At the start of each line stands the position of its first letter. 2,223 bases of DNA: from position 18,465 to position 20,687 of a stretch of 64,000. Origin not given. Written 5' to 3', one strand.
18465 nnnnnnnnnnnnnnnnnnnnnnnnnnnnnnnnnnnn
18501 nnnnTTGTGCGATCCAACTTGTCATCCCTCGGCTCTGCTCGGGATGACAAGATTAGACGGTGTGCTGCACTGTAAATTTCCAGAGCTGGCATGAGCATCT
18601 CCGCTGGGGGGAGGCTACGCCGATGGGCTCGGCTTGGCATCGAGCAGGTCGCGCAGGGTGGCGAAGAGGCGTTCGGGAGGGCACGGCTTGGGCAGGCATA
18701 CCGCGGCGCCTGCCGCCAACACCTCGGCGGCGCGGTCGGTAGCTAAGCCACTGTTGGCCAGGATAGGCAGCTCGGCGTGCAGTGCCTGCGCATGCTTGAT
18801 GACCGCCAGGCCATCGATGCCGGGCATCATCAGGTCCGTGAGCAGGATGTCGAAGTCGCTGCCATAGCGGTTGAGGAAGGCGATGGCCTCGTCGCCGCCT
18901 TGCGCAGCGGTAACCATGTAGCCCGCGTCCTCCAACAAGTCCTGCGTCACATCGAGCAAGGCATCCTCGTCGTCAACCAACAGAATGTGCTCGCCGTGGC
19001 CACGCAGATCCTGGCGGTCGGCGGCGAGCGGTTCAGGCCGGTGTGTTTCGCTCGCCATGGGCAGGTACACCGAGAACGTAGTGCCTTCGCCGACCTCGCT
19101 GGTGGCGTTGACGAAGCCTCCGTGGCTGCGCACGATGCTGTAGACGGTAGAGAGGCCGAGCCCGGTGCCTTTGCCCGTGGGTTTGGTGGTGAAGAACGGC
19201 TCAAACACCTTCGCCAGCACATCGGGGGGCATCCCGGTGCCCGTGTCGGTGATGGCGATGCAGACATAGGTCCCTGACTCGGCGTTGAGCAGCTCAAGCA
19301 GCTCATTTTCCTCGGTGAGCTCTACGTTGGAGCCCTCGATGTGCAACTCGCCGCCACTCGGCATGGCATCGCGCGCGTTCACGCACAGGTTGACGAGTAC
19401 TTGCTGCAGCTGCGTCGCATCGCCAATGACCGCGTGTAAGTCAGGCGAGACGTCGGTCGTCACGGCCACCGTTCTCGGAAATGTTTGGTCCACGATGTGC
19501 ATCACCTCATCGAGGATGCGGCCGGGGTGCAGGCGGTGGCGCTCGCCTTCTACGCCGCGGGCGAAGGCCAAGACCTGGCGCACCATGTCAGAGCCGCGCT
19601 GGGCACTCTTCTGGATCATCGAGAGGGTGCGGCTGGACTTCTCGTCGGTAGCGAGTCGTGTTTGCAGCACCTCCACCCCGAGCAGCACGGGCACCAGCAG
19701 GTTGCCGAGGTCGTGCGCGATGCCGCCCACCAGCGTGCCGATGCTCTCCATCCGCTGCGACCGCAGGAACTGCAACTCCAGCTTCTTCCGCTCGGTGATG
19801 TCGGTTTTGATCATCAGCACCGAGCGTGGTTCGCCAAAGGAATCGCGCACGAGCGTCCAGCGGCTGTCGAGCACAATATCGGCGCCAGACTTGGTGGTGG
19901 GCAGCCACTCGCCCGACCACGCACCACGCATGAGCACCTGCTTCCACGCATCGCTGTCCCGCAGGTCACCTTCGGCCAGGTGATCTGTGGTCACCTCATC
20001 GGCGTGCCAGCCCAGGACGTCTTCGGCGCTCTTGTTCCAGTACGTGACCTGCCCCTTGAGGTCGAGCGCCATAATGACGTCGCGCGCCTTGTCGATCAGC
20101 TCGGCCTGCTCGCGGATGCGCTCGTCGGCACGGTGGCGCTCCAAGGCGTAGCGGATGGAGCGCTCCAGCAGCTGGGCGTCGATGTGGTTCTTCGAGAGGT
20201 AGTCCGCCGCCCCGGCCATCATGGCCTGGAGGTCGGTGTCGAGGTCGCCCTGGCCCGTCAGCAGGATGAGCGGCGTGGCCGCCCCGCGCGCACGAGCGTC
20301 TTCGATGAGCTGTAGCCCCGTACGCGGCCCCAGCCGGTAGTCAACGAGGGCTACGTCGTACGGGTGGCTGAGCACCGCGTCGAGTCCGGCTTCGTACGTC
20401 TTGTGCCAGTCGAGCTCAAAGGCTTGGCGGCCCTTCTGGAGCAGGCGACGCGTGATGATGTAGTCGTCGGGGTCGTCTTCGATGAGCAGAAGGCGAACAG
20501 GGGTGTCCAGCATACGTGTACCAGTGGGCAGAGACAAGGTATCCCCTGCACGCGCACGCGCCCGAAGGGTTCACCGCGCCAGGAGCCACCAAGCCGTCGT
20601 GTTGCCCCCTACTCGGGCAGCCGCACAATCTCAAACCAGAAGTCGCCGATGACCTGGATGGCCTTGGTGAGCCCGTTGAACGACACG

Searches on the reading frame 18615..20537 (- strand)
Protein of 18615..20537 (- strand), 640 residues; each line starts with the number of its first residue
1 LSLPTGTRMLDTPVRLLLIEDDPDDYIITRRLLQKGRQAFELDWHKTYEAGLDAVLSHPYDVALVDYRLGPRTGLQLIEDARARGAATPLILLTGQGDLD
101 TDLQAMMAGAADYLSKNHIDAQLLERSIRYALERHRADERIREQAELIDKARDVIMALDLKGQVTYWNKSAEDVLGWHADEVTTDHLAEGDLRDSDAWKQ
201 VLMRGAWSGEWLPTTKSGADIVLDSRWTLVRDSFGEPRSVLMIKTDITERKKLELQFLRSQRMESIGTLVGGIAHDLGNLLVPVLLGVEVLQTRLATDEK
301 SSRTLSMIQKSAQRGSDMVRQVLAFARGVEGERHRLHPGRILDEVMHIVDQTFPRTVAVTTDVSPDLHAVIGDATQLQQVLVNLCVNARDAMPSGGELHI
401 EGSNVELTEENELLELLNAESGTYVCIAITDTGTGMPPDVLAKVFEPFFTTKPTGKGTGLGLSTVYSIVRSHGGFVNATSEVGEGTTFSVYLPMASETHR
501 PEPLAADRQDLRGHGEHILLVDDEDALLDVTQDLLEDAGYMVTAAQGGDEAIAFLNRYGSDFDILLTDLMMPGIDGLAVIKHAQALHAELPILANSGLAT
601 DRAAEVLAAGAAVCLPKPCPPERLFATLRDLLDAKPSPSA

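Call 59: search_protein_families(library=pfam, max_evalue=0.00001, proteins=[window:18615-20537:-])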
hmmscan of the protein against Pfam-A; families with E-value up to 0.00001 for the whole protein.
window:18615-20537:- (640 aa): 5 families
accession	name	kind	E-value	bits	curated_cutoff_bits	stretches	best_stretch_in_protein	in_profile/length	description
PF00072.30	Response_reg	-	2.4e-38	131.2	30.2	2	518-628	1-110/111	Response regulator receiver domain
PF02518.31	HATPase_c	-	7.9e-25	87.9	26.4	1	372-495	1-110/111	Histidine kinase-, DNA gyrase B-, and HSP90-like ATPase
PF08448.16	PAS_4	-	5.7e-09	36.6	23.1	1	149-251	2-109/110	PAS fold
PF00989.32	PAS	-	3.7e-08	33.8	22.6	1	146-247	5-113/113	PAS fold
PF00512.31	HisKA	-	2.3e-07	31.2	26.9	1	267-328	3-63/66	His Kinase A (phospho-acceptor) domain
